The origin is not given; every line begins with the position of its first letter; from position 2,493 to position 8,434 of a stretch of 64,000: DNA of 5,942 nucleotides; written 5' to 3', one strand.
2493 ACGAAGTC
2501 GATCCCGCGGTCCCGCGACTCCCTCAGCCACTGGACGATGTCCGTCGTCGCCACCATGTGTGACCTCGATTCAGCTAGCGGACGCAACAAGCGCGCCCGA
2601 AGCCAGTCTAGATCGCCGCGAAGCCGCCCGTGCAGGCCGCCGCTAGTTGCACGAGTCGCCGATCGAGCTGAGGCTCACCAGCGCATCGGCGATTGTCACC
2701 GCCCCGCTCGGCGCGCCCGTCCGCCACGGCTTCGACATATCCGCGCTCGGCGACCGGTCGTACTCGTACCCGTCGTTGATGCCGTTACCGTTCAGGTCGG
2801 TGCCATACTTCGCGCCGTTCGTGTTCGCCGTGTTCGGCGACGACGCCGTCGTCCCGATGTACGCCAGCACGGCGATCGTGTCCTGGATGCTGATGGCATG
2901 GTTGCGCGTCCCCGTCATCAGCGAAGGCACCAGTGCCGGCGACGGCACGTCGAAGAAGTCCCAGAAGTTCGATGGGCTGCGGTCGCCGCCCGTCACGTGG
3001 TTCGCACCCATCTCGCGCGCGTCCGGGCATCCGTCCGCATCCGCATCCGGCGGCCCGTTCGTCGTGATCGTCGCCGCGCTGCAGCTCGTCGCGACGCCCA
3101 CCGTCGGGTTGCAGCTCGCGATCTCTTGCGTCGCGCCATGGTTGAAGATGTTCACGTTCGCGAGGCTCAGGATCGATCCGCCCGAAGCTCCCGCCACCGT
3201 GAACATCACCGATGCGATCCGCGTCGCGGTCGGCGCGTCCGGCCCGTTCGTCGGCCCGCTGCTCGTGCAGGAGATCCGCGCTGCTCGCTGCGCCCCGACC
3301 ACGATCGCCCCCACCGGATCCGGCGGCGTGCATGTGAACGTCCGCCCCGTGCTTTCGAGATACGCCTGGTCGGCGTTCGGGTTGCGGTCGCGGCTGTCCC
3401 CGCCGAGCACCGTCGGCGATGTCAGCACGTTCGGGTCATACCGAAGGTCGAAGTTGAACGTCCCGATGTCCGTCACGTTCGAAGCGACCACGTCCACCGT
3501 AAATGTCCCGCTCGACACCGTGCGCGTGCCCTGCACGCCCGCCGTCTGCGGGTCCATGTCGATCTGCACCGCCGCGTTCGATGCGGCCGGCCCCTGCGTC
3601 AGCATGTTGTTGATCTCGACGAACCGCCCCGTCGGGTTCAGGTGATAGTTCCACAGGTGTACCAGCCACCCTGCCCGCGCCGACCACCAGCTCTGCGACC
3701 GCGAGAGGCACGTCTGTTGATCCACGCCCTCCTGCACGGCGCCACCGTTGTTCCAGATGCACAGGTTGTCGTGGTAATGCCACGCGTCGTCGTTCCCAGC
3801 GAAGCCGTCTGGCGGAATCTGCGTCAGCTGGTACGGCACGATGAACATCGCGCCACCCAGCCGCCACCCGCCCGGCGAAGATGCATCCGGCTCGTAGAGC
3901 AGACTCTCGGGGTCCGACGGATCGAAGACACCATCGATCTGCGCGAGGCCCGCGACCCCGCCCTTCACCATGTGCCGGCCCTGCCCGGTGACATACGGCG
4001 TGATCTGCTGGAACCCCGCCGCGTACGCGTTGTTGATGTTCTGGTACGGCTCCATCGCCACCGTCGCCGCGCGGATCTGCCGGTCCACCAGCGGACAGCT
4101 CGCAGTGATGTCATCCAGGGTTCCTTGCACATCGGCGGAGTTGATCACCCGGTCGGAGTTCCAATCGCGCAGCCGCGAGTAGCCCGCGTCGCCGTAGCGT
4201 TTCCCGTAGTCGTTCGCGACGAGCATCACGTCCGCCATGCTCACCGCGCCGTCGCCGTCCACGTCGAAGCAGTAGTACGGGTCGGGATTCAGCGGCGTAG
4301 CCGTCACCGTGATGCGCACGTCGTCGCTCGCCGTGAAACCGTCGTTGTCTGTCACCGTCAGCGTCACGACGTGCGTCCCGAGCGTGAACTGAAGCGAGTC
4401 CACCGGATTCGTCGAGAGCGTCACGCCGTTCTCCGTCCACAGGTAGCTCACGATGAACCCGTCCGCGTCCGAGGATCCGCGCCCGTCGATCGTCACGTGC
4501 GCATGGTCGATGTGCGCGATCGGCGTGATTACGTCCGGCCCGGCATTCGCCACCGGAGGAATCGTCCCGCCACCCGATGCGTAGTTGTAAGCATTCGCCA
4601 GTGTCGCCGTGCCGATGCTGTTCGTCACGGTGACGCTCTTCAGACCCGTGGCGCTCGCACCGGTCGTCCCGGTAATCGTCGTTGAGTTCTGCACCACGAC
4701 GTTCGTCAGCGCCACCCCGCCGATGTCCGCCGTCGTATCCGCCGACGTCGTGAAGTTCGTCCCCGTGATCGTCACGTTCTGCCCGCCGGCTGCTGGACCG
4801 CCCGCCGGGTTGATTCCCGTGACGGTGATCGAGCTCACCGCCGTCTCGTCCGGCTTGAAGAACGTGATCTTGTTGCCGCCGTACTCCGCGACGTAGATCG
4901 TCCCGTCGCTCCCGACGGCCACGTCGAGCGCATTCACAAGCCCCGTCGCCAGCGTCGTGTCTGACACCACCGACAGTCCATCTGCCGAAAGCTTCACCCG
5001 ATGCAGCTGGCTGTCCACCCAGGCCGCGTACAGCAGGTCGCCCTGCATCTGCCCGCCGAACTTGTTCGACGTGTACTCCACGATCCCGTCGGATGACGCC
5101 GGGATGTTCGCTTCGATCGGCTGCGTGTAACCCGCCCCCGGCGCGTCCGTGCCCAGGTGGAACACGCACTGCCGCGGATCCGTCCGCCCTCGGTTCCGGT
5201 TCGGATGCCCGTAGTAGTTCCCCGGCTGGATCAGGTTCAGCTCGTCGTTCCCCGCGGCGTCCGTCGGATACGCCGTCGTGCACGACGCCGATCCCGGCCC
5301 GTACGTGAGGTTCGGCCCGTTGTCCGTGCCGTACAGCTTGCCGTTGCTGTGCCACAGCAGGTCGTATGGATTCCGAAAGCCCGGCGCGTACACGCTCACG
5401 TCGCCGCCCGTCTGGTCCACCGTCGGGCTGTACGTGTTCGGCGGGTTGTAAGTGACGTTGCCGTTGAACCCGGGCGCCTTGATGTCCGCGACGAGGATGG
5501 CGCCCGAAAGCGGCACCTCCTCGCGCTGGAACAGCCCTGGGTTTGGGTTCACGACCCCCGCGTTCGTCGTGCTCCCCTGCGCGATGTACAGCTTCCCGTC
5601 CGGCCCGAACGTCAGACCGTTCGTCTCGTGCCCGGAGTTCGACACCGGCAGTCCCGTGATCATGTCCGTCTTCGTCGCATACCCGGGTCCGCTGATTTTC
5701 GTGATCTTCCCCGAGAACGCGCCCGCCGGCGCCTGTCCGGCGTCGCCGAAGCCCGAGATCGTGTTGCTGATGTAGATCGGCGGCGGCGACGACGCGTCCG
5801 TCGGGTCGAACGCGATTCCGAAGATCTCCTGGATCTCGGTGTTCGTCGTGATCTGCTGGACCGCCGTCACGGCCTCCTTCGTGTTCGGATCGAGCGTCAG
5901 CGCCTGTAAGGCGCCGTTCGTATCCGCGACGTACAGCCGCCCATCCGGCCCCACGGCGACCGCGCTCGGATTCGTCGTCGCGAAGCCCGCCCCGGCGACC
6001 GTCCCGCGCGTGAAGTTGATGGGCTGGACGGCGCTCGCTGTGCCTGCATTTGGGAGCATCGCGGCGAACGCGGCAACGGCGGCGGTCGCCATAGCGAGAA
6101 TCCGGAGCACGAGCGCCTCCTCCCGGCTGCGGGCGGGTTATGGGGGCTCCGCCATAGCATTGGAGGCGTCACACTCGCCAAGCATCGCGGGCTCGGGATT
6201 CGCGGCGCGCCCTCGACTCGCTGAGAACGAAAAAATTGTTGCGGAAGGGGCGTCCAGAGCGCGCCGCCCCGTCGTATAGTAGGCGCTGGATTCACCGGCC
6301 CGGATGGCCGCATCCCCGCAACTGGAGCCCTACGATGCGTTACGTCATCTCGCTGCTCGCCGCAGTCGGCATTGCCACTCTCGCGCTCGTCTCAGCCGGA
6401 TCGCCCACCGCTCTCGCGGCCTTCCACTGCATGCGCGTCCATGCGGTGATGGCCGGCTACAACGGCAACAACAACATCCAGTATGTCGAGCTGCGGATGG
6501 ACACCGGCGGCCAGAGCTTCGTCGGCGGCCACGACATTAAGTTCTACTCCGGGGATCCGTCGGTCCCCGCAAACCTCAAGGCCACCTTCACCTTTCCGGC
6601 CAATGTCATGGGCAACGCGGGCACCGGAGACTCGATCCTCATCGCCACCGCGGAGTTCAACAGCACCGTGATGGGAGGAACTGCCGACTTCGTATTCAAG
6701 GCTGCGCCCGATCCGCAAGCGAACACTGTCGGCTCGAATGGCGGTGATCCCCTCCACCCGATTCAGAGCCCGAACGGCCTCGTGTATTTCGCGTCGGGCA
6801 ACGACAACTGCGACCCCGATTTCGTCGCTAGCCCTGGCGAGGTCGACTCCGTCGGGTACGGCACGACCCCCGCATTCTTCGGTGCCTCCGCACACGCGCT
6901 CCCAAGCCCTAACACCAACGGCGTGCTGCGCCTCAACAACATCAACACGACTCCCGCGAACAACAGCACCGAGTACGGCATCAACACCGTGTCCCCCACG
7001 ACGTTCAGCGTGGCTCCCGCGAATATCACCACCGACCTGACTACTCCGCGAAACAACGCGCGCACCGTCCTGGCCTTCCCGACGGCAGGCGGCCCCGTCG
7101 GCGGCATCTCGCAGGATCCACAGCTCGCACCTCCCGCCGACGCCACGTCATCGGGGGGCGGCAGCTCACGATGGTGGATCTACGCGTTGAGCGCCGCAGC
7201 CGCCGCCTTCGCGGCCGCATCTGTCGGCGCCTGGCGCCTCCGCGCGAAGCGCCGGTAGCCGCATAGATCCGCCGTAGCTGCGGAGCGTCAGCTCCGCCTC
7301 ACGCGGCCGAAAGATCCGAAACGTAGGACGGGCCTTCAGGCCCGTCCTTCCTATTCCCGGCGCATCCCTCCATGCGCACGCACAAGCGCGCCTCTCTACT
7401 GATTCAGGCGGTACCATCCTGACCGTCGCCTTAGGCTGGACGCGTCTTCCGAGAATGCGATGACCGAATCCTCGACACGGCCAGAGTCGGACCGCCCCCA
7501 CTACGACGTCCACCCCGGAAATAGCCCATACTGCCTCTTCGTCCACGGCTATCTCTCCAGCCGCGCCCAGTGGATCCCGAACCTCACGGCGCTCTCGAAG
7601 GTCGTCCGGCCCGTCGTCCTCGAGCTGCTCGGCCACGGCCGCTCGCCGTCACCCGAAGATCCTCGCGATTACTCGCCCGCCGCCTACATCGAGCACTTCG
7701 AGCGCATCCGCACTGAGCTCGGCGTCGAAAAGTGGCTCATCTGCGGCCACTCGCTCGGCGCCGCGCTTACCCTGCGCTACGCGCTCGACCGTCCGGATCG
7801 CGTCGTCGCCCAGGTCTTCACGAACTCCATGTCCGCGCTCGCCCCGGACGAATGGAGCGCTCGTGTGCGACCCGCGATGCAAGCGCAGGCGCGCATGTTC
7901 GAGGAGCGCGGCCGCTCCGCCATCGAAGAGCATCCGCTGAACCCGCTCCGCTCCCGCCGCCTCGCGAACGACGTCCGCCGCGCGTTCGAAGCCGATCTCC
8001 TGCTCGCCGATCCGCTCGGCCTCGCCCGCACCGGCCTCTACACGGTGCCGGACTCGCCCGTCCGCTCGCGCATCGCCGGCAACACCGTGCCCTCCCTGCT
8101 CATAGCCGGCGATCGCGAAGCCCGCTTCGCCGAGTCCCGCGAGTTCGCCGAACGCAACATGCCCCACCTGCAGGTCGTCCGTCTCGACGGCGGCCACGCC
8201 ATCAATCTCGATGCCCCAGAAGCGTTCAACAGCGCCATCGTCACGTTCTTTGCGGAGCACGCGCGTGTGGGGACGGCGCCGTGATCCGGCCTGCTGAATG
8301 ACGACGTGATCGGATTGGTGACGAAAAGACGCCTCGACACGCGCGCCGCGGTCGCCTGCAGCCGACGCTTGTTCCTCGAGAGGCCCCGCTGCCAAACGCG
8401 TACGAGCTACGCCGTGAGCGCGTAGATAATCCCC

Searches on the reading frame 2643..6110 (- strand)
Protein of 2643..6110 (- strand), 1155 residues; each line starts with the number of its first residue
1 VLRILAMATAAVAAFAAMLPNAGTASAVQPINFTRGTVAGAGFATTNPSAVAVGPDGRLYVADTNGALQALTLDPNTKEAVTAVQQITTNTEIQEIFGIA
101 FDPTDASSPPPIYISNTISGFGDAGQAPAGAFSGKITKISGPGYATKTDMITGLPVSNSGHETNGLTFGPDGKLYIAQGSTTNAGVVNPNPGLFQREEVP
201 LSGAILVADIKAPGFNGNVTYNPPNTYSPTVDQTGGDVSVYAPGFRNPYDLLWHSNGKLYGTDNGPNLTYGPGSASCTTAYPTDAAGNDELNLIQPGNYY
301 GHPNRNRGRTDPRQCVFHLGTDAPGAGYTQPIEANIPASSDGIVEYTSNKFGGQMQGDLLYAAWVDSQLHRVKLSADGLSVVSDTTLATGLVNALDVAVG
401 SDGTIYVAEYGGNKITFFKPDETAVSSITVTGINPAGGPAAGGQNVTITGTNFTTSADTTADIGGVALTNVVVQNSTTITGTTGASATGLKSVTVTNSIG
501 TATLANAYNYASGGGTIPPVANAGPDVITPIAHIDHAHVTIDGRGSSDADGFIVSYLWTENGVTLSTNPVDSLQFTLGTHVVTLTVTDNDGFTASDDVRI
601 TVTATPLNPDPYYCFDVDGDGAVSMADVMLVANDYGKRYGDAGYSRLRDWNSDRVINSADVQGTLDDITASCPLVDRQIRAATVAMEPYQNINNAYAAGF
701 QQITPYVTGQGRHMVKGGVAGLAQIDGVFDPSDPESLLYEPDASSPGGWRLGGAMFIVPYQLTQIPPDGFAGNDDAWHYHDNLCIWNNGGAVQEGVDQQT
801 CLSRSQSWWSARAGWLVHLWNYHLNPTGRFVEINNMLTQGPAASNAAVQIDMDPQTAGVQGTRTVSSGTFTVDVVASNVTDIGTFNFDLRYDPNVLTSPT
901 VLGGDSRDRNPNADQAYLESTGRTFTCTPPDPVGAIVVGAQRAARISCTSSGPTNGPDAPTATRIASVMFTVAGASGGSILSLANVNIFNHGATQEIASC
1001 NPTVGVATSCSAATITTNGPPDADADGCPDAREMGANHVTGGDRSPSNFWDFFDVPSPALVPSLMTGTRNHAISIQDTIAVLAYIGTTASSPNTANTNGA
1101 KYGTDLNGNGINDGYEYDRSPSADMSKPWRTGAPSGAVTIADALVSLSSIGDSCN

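Call 54: search_protein_families(library=pfam, proteins=[window:2643-6110:-], max_evalue=0.00001)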
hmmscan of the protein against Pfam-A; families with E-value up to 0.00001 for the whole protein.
window:2643-6110:- (1155 aa): 5 families
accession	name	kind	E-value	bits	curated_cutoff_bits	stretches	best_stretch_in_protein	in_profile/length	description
PF07995.17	GSDH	-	2.1e-22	80.3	25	1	47-409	3-323/332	Glucose / Sorbosone dehydrogenase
PF01833.30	TIG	-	5.3e-12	46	20.9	1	429-499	2-72/84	IPT/TIG domain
PF01436.27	NHL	-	8.9e-09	35.4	20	0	46-65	2-21/28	NHL repeat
PF22352.2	K319L-like_PKD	-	3e-08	34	27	1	537-602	12-84/84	K319L-like, PKD domain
PF23500.1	DUF7133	-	1.2e-07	31.8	27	0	147-183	119-155/385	Domain of unknown function (DUF7133)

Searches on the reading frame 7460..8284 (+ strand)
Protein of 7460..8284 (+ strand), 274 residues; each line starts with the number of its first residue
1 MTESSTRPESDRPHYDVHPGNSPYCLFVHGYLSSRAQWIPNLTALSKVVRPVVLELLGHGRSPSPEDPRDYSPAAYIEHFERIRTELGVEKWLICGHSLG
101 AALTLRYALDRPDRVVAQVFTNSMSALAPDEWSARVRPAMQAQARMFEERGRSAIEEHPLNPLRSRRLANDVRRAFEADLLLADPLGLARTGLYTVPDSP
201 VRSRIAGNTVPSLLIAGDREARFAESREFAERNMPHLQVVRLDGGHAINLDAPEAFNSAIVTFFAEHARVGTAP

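Call 54: search_protein_families(library=pfam, proteins=[window:7460-8284:+], max_evalue=0.00001)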
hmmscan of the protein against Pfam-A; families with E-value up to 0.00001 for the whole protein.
window:7460-8284:+ (274 aa): 3 families
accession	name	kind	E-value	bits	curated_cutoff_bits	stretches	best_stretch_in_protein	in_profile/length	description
PF00561.26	Abhydrolase_1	-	4.6e-23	82.6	25.8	1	26-253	4-245/245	alpha/beta hydrolase fold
PF12697.13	Abhydrolase_6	-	1.4e-18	68.8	26.3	1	26-258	2-216/217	Alpha/beta hydrolase family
PF12146.15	Hydrolase_4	-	5.8e-08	32.8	27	1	57-220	40-202/239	Serine aminopeptidase, S33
